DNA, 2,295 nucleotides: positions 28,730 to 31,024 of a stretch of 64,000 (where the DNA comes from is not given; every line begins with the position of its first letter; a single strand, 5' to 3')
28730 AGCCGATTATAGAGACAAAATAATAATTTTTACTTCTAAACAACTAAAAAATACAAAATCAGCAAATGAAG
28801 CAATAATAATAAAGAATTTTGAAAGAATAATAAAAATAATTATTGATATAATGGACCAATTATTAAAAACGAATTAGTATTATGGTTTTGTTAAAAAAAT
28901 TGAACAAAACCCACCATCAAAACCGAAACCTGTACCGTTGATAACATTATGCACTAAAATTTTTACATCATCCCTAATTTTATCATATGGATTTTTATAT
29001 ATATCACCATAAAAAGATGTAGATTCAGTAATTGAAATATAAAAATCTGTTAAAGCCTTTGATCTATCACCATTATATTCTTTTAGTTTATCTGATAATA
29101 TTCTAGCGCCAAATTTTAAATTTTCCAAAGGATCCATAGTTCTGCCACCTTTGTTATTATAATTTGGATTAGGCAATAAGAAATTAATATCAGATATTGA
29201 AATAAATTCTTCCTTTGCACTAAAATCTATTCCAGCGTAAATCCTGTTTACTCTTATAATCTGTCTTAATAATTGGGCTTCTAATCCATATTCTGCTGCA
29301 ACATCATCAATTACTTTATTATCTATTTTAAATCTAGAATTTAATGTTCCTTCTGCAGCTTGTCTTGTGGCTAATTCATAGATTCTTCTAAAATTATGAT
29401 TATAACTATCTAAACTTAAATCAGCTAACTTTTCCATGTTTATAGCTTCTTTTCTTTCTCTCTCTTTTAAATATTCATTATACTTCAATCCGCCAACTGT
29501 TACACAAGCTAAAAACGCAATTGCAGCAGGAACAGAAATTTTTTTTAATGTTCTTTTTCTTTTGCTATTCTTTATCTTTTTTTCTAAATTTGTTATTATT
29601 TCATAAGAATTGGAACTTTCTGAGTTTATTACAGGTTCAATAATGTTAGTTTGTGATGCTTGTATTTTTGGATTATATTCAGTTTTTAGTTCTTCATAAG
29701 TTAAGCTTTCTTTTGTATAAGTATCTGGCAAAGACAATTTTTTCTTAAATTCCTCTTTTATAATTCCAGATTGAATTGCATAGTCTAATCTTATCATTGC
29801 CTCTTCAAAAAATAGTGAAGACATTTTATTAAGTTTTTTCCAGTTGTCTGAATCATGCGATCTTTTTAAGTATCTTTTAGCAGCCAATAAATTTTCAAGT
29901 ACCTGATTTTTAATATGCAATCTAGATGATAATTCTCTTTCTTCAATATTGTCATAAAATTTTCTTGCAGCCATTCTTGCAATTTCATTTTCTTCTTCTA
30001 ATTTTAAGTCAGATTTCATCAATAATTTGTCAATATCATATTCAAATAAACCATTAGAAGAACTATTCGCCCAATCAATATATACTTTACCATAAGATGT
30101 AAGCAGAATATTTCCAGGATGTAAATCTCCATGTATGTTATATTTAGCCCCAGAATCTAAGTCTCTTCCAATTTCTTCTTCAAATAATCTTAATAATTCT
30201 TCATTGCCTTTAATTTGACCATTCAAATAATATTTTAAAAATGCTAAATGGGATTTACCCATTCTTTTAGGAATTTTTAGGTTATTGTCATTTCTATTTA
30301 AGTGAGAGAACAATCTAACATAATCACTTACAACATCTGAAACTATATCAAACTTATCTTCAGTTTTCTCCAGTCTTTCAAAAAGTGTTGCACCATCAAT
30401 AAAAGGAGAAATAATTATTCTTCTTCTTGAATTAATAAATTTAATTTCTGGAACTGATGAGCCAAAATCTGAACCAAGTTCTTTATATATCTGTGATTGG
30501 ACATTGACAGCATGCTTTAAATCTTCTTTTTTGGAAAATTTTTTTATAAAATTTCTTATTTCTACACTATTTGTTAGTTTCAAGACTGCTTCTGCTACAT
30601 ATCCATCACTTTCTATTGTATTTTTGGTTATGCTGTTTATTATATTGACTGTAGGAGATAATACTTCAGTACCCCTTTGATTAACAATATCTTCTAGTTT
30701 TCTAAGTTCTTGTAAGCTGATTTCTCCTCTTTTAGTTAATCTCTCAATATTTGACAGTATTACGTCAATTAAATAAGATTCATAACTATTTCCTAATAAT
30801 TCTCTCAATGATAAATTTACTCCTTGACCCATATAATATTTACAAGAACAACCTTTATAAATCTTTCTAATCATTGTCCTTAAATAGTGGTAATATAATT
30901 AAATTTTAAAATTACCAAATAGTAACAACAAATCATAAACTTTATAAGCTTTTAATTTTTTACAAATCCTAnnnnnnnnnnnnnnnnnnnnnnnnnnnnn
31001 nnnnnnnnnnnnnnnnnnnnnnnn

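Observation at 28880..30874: Single protein combining a cytoplasmic kinase-like domain, a TM helix and an SLT-like lytic transglycosylase domain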

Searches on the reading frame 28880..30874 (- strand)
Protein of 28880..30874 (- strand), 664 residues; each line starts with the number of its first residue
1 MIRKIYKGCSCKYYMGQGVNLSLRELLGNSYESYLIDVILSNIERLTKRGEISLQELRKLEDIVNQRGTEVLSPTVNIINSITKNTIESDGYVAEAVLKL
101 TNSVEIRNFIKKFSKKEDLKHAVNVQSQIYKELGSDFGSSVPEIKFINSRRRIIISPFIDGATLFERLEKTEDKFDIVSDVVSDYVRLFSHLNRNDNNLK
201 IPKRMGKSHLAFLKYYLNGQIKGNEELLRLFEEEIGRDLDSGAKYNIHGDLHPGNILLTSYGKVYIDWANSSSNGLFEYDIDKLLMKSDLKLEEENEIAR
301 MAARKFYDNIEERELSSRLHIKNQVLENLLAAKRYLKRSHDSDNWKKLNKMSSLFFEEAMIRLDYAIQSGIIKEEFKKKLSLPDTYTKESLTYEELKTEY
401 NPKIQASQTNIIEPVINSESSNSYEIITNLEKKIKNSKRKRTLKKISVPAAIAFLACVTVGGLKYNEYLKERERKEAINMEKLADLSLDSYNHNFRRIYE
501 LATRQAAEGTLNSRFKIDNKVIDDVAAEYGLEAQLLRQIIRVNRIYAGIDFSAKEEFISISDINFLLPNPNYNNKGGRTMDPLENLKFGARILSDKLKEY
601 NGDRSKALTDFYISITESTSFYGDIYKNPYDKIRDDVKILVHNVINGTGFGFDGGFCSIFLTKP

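Call 3: search_protein_families(library=pfam, proteins=[window:28880-30874:-], max_evalue=1)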
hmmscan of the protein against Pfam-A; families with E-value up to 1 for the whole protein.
window:28880-30874:- (664 aa): 5 families
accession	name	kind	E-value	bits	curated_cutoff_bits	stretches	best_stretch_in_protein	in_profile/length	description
PF01636.29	APH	-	1.1e-05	25.8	23.2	1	183-285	98-210/239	Phosphotransferase enzyme family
PF19974.5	TCAD9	-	0.00019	21.2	40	1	236-284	289-337/429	Ternary complex associated domain 9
PF09716.15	ETRAMP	-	0.0078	16.6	29.1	1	412-470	19-80/81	Malarial early transcribed membrane protein (ETRAMP)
PF03109.22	ABC1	-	0.0089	15.6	22.9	0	90-183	73-177/244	ABC1 atypical kinase-like domain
PF01464.25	SLT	-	0.023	14.7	21.3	1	578-608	61-91/117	Transglycosylase SLT domain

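Call 4: search_protein_families(library=ncbifam, proteins=[window:28880-30874:-], max_evalue=1)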
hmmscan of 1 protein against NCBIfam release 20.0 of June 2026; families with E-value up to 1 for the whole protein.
window:28880-30874:- (664 aa): 6 families
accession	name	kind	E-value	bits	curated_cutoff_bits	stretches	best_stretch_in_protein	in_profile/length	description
NF008738.0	PRK11768.1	equivalog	0.0067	15.8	194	1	227-271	182-223/327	serine/threonine protein kinase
TIGR02721.1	ycfN_thiK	equivalog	0.019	14.1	299.45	1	247-288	149-189/256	thiamine kinase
TIGR01982.1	UbiB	equivalog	0.023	13.3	487.55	1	247-264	278-295/436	2-polyprenylphenol 6-hydroxylase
NF052334.1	conj_DNA_TcpK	subfamily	0.11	12.9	45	0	316-349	26-59/94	TcpK family conjugal transfer DNA-binding protein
NF000029.2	APH_9_Ib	exception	0.15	11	675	1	237-270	211-245/330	aminoglycoside O-phosphotransferase APH(9)-Ib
TIGR01495.1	ETRAMP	paralog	0.34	10.9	32.75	1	410-474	17-82/85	ETRAMP family protein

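Call 5: search_solved_structures(query=window:28880-30874:-, max_evalue=10, show_alignments=3)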
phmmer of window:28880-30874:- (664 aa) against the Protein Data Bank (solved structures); distinct sequences matched with E-value up to 10: 1.
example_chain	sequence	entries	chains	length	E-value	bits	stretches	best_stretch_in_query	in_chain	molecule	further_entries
4fr4_A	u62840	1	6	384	0.31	12.8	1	213-269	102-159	Serine/threonine-protein kinase 32A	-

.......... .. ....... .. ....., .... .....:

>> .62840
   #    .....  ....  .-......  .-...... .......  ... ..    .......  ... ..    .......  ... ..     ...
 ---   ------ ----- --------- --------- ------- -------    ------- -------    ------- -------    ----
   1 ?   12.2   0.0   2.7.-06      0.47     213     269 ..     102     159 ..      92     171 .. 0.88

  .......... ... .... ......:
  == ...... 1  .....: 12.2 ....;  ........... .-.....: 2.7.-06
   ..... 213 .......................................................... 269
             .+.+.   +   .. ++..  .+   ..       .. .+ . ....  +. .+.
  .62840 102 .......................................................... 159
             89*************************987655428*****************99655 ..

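Call 6: find_homologous_proteins(query=window:28880-30874:-, max_evalue=0.001)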
Query window:28880-30874:- (664 aa): 1 proteins with E <= 0.001 among 8000 candidates.
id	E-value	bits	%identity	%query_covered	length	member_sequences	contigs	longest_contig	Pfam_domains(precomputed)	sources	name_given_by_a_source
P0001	0.0e+0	1455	100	100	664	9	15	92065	PF01636.30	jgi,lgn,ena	-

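Call 8: find_encoding_contigs(protein=P0001, flank=8000, max_places=6)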
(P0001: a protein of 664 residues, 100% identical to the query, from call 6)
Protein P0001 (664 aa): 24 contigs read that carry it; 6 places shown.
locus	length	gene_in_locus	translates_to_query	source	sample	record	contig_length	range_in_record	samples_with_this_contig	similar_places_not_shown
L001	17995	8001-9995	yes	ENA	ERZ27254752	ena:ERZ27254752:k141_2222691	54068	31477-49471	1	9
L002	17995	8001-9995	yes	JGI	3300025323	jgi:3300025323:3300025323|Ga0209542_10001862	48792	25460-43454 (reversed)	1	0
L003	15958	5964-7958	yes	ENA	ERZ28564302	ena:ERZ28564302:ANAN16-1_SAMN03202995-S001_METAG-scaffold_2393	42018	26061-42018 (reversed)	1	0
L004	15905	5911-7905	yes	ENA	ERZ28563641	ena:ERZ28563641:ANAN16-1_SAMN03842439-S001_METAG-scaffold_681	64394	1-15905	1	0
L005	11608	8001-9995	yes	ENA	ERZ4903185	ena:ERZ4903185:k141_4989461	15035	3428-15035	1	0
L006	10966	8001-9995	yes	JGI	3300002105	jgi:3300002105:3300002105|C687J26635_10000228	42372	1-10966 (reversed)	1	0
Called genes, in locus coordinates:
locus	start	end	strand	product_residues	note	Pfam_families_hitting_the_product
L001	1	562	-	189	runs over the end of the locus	-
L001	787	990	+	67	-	-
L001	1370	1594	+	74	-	-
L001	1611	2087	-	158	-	-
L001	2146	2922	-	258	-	PF22025:ThiI_fer, PF02568:ThiI (faint), PF02926:THUMP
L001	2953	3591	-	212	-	-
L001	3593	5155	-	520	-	PF00085:Thioredoxin, PF13098:Thioredoxin_2 (faint)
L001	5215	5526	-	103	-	PF00085:Thioredoxin, PF14595:Thioredoxin_9 (weak), PF08534:Redoxin (faint), PF13098:Thioredoxin_2, PF13905:Thioredoxin_8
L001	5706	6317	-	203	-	PF22090:Gins51_C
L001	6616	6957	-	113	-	-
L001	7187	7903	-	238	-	-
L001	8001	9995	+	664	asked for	PF01636:APH (weak)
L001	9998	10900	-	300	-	PF04014:MazE_antitoxin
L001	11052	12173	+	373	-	PF04348:LppC (weak), PF13458:Peripla_BP_6, PF13433:Peripla_BP_5, PF01094:ANF_receptor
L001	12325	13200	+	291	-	PF02653:BPD_transp_2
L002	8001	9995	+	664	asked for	PF01636:APH (weak)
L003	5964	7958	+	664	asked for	PF01636:APH (weak)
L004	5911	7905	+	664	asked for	PF01636:APH (weak)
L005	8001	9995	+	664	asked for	PF01636:APH (weak)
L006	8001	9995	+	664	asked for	PF01636:APH (weak)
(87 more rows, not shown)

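Call 15: search_protein_representatives(protein=window:28880-30874:-)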
Query: 664 residues. Proteins with E-value up to 0.001 (for the whole library): 76; up to 1e-10: 58; up to 1e-30: 39. The best 76 are listed.
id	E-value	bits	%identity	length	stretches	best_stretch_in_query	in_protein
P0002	9.5e-111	387.8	37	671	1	16-664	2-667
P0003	3.5e-108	379.3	38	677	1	19-661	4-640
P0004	3.5e-100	352.9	35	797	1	18-656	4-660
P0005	7.2e-93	328.7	34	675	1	20-664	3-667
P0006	3.8e-90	319.7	34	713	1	15-664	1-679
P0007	4.2e-88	313.0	36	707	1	19-662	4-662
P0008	8.1e-86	305.4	35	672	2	38-379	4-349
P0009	8.5e-84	298.8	33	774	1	14-620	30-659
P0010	9.7e-81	288.6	33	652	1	18-664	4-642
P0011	5.3e-77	276.3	99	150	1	1-137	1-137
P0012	5.6e-77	276.2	33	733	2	18-552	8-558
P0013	2.4e-75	270.8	37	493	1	12-472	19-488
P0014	6.5e-72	259.5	33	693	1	19-664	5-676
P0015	9.4e-72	259.0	32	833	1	20-637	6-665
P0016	9.8e-70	252.3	33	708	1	16-564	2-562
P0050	4.1e-19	85.1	30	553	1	390-649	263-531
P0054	3.4e-17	78.8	28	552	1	422-661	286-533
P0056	5.0e-16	74.9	32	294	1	458-660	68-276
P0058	1.0e-11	60.7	24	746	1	22-476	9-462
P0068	1.5e-07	46.9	26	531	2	413-664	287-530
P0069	8.5e-07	44.4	29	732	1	430-648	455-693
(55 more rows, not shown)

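Call 29: find_related_loci(query=A2, collection=genome_contigs, flank=6000)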
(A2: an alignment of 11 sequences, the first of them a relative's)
Query A2 (664 aa) in genome_contigs; peptide patterns used: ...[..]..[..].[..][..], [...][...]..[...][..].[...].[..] (x = any residue, [..] = any of these).
599 stretches matched a pattern (row limit reached: there are more); 5 encode a relative of the query (tblastn E <= 1e-3); 5 distinct loci.
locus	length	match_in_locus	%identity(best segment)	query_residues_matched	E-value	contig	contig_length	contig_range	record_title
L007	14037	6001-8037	32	15-664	2e-102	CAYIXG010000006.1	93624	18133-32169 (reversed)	MAG TPA_asm: Candidatus Woesearchaeota archaeon isolate ERP119705_co6_1115 genome assembly, contig: NODE_121_length_9362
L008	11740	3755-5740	33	15-662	8e-95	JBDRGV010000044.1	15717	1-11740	MAG: archaeon isolate MEGAHIT-group-1.460 k141_9203899, whole genome shotgun sequence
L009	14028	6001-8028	30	15-664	4e-81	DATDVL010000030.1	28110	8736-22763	MAG TPA_asm: Candidatus Nanoarchaeia archaeon isolate SMAG_U8083 k141_61495, whole genome shotgun sequence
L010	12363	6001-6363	31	140-272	3e-8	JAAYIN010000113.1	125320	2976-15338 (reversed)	MAG: Clostridiales bacterium isolate AS09scLD_99 332081_AS09, whole genome shotgun sequence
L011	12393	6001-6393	29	130-268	4e-7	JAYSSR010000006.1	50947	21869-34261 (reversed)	MAG: Acidimicrobiia bacterium isolate GFS_12223 GFS_12223_5, whole genome shotgun sequence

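Call 44: search_protein_families(library=pfam, proteins=[L007:8136-9038:-, L008:5875-6798:-, L009:8069-8965:-, L007:9182-9655:+, L007:9652-10767:+, L008:6923-7396:+, L008:7393-8430:+, L009:9105-10196:+, L009:4832-5929:+, L007:3830-5782:-], max_evalue=0.01)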
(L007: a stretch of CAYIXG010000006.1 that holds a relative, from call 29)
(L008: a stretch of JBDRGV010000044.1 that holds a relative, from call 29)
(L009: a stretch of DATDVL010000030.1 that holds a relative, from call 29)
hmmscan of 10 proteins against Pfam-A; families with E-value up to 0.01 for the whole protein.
L007:8136-9038:- (300 aa): 1 family
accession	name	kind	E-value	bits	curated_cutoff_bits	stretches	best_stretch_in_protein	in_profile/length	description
PF04014.23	MazE_antitoxin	-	1.6e-06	28.4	24.7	1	11-45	6-41/48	Antidote-toxin recognition MazE, bacterial antitoxin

L008:5875-6798:- (307 aa): 1 family
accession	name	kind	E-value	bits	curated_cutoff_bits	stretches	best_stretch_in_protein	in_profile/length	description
PF04014.23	MazE_antitoxin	-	4.2e-07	30.2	24.7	1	18-52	6-41/48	Antidote-toxin recognition MazE, bacterial antitoxin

L009:8069-8965:- (298 aa): 2 families
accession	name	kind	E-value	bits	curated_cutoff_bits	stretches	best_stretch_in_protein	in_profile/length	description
PF04014.23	MazE_antitoxin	-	2.6e-05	24.5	24.7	1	11-45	6-41/48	Antidote-toxin recognition MazE, bacterial antitoxin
PF25150.1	TPR_Trm732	-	0.0074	16.2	27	1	41-185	63-201/265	Trm732, TPR repeats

L007:9182-9655:+ (157 aa): 0 families

L007:9652-10767:+ (371 aa): 4 families
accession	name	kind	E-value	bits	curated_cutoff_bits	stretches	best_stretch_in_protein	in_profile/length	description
PF13458.12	Peripla_BP_6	-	2.4e-52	179.2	31.7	1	34-347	1-323/343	Periplasmic binding protein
PF01094.35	ANF_receptor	-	1.6e-29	103.5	25.4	1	58-363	6-350/353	Receptor family ligand binding region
PF13433.12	Peripla_BP_5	-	4.1e-12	46.3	27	1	36-229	2-193/363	Periplasmic binding protein domain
PF19867.5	DUF6340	-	0.0056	16.3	26.4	1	263-325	49-111/258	Family of unknown function (DUF6340)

L008:6923-7396:+ (157 aa): 2 families
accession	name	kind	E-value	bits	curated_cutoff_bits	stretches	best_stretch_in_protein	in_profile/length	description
PF18915.5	DUF5667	-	0.0021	18.9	27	1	71-113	34-76/99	Domain of unknown function (DUF5667)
PF22872.1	DUF7018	-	0.0051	17.5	27.8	1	69-115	37-83/116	Domain of unknown function (DUF7018)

L008:7393-8430:+ (345 aa): 1 family
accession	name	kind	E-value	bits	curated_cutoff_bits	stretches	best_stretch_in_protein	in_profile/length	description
PF07437.17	YfaZ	-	0.006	16.7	23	0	19-93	14-86/180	YfaZ precursor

L009:9105-10196:+ (363 aa): 4 families
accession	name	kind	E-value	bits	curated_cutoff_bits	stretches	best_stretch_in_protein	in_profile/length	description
PF13458.12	Peripla_BP_6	-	6.5e-44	151.4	31.7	1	32-342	1-325/343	Periplasmic binding protein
PF01094.35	ANF_receptor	-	3.9e-15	56.2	25.4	1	61-346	18-341/353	Receptor family ligand binding region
PF13433.12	Peripla_BP_5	-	4.5e-05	23.1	27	1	33-358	1-341/363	Periplasmic binding protein domain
PF02608.20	Bmp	-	0.0089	15.5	24.1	0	80-127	168-214/301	ABC transporter substrate-binding protein PnrA-like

L009:4832-5929:+ (365 aa): 3 families
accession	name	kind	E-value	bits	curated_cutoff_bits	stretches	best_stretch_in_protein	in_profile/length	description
PF13458.12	Peripla_BP_6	-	2.5e-64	218.6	31.7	1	24-360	1-342/343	Periplasmic binding protein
PF01094.35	ANF_receptor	-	4.2e-31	108.7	25.4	1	48-358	6-351/353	Receptor family ligand binding region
PF13433.12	Peripla_BP_5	-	1.1e-20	74.5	27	1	28-362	4-342/363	Periplasmic binding protein domain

L007:3830-5782:- (650 aa): 1 family
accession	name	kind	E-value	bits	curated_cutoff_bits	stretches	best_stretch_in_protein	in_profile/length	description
PF07705.17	CARDB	-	9.9e-08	32.6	22.7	0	161-244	18-97/101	CARDB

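Call 46: search_protein_families(library=ncbifam, proteins=[L008:5875-6798:-], max_evalue=1)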
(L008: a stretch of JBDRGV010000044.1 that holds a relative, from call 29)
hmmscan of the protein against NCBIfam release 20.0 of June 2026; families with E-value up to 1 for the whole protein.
L008:5875-6798:- (307 aa): 3 families
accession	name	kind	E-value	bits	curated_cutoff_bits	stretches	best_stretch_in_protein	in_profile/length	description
TIGR02609.1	doc_partner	hypoth_equivalog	0.01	16.2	55.9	1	11-59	2-48/74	putative addiction module antidote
TIGR01439.1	lp_hng_hel_AbrB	domain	0.015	15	28.3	1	22-49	10-38/44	transcriptional regulator, AbrB family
NF041418.1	MbpA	equivalog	0.022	14.6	90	1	211-273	30-92/93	mobilization protein MbpA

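Call 49: find_encoding_contigs(protein=P0054, flank=6000, max_places=3)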
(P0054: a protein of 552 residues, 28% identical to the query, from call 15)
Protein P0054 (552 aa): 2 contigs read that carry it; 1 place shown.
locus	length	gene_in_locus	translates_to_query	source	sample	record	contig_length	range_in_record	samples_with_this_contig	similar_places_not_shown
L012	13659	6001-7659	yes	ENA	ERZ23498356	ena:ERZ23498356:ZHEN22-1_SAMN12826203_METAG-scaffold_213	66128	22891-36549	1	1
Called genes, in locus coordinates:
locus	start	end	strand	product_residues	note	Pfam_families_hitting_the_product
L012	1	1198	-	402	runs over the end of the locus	-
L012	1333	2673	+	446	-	PF07992:Pyr_redox_2, PF13434:Lys_Orn_oxgnase (faint), PF13738:Pyr_redox_3, PF00070:Pyr_redox, PF02852:Pyr_redox_dim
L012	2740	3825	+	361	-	PF13433:Peripla_BP_5, PF13458:Peripla_BP_6, PF01094:ANF_receptor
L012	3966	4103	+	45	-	-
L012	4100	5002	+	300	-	PF13369:Transglut_core2 (weak), PF13414:TPR_11, PF13432:TPR_16, PF00515:TPR_1, PF13414:TPR_11, PF00515:TPR_1, PF13371:TPR_9, PF13414:TPR_11, +12 more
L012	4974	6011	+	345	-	PF02729:OTCace_N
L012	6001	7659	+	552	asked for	PF00069:Pkinase, PF07714:PK_Tyr_Ser-Thr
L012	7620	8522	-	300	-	PF04014:MazE_antitoxin (weak)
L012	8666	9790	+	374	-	PF04348:LppC, PF13433:Peripla_BP_5, PF13458:Peripla_BP_6, PF01094:ANF_receptor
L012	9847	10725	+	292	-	PF02653:BPD_transp_2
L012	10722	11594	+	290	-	PF02653:BPD_transp_2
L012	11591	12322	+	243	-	PF13175:AAA_15 (weak), PF02463:SMC_N, PF13555:AAA_29 (weak), PF00005:ABC_tran, PF13304:AAA_21, PF12399:BCA_ABC_TP_C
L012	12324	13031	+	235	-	PF02463:SMC_N, PF13175:AAA_15 (faint), PF00005:ABC_tran, PF13304:AAA_21 (weak)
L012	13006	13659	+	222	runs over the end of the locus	PF03848:TehB (weak)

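Call 50: find_encoding_contigs(protein=P0056, flank=6000, max_places=3)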
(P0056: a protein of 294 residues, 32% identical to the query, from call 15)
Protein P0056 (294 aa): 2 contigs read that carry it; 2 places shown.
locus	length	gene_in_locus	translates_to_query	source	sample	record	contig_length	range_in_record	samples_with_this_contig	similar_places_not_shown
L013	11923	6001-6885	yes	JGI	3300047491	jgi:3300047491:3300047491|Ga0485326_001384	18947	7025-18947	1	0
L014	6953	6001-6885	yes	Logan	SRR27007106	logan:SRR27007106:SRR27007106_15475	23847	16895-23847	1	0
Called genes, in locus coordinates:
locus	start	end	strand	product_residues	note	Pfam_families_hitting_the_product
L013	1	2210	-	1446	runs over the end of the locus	PF07705:CARDB (weak)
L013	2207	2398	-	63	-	-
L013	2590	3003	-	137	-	PF07884:VKOR (weak)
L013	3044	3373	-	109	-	-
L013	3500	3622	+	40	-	-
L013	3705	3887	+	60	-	-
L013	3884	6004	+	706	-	-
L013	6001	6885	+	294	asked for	-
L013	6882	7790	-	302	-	-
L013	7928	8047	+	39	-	-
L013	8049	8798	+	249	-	-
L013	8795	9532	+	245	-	-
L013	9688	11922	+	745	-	?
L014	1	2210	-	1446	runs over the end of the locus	PF07705:CARDB (weak)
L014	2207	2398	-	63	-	-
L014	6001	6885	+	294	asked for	-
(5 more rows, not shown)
